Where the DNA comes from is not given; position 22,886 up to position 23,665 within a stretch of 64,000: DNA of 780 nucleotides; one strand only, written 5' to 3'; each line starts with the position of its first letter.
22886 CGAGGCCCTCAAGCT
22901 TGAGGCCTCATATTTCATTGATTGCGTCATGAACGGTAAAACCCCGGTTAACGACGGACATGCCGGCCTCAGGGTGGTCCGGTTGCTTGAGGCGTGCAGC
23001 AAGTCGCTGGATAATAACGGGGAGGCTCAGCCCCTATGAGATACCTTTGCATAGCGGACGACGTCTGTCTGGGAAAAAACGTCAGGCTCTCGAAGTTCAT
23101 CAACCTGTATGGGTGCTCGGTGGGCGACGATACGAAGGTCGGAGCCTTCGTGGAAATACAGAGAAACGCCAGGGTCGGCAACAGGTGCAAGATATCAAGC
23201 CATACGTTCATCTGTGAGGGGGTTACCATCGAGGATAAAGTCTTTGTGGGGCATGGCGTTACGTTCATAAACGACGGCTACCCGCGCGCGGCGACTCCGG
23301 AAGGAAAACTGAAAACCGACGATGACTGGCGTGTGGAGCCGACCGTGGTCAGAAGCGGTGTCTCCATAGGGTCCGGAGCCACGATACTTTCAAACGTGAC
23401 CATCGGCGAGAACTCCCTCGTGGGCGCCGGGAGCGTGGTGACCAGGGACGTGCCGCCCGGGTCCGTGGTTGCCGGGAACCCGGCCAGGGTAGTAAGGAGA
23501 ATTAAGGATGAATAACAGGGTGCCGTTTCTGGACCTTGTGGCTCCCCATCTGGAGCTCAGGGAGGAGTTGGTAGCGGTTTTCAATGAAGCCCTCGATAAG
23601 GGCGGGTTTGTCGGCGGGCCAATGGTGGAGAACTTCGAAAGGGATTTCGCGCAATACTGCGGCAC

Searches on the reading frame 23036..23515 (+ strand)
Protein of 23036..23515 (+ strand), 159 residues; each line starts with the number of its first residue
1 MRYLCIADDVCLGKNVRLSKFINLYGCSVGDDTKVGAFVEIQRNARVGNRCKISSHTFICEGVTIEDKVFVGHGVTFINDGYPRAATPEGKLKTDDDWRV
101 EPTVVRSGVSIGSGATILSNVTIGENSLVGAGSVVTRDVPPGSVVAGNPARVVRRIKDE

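Call 8: search_protein_families(library=ncbifam, proteins=[window:23036-23515:+], max_evalue=0.00001)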
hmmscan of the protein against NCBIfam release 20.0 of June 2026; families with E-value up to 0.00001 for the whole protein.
window:23036-23515:+ (159 aa): 45 families (the best 25 are shown)
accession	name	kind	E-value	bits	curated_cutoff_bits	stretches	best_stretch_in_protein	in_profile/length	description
TIGR03570.1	NeuD_NnaD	subfamily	2.2e-23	82.9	160.8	2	104-151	155-202/202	NeuD/PglB/VioB family sugar acetyltransferase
NF007076.0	PRK09527.1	equivalog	6.5e-18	64.9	347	1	101-158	130-187/203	galactoside O-acetyltransferase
NF041874.1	EPS_EpsC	equivalog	8.7e-18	64.6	150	1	39-155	62-166/168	serine O-acetyltransferase EpsC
TIGR03308.1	phn_thr-fam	hypoth_equivalog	1.4e-16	60.9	201.65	1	8-155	18-161/204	phosphonate metabolim protein, transferase hexapeptide repeat family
NF007797.0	PRK10502.1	subfamily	4.5e-16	59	192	1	98-155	121-178/183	WcaF family extracellular polysaccharide biosynthesis acetyltransferase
NF050158.1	CarbAnhydGPos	equivalog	3.7e-15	56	250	1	103-159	88-146/172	gamma carbonic anhydrase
NF007499.0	PRK10092.1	equivalog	4.3e-15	56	314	1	102-155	129-182/183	maltose O-acetyltransferase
TIGR03532.1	DapD_Ac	equivalog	4.9e-15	55.8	231.75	1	101-158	159-216/231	2,3,4,5-tetrahydropyridine-2,6-dicarboxylate N-acetyltransferase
TIGR01172.1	cysE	equivalog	7.2e-15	55.4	210.65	1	34-151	57-162/162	serine O-acetyltransferase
NF058585.1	HptprglPActTf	PfamEq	8.5e-15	54.7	300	1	97-157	101-161/172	heptaprenylglyceryl phosphate O-acetyltransferase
NF010932.0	PRK14352.1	equivalog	1.1e-14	54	611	1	26-151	342-451/488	bifunctional UDP-N-acetylglucosamine diphosphorylase/glucosamine-1-phosphate N-acetyltransferase GlmU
NF007240.0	PRK09677.1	equivalog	1.7e-14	53.8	243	1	100-157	128-185/192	putative lipopolysaccharide biosynthesis O-acetyl transferase WbbJ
TIGR01173.1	glmU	equivalog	7.8e-14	51.4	366.85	1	13-148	318-437/452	bifunctional UDP-N-acetylglucosamine diphosphorylase/glucosamine-1-phosphate N-acetyltransferase GlmU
TIGR01853.1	lipid_A_lpxD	equivalog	9.8e-14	51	242.5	1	9-117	104-211/325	UDP-3-O-(3-hydroxymyristoyl)glucosamine N-acyltransferase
NF010937.0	PRK14357.1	equivalog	1.3e-13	50.7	658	1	6-153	309-434/448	bifunctional UDP-N-acetylglucosamine diphosphorylase/glucosamine-1-phosphate N-acetyltransferase GlmU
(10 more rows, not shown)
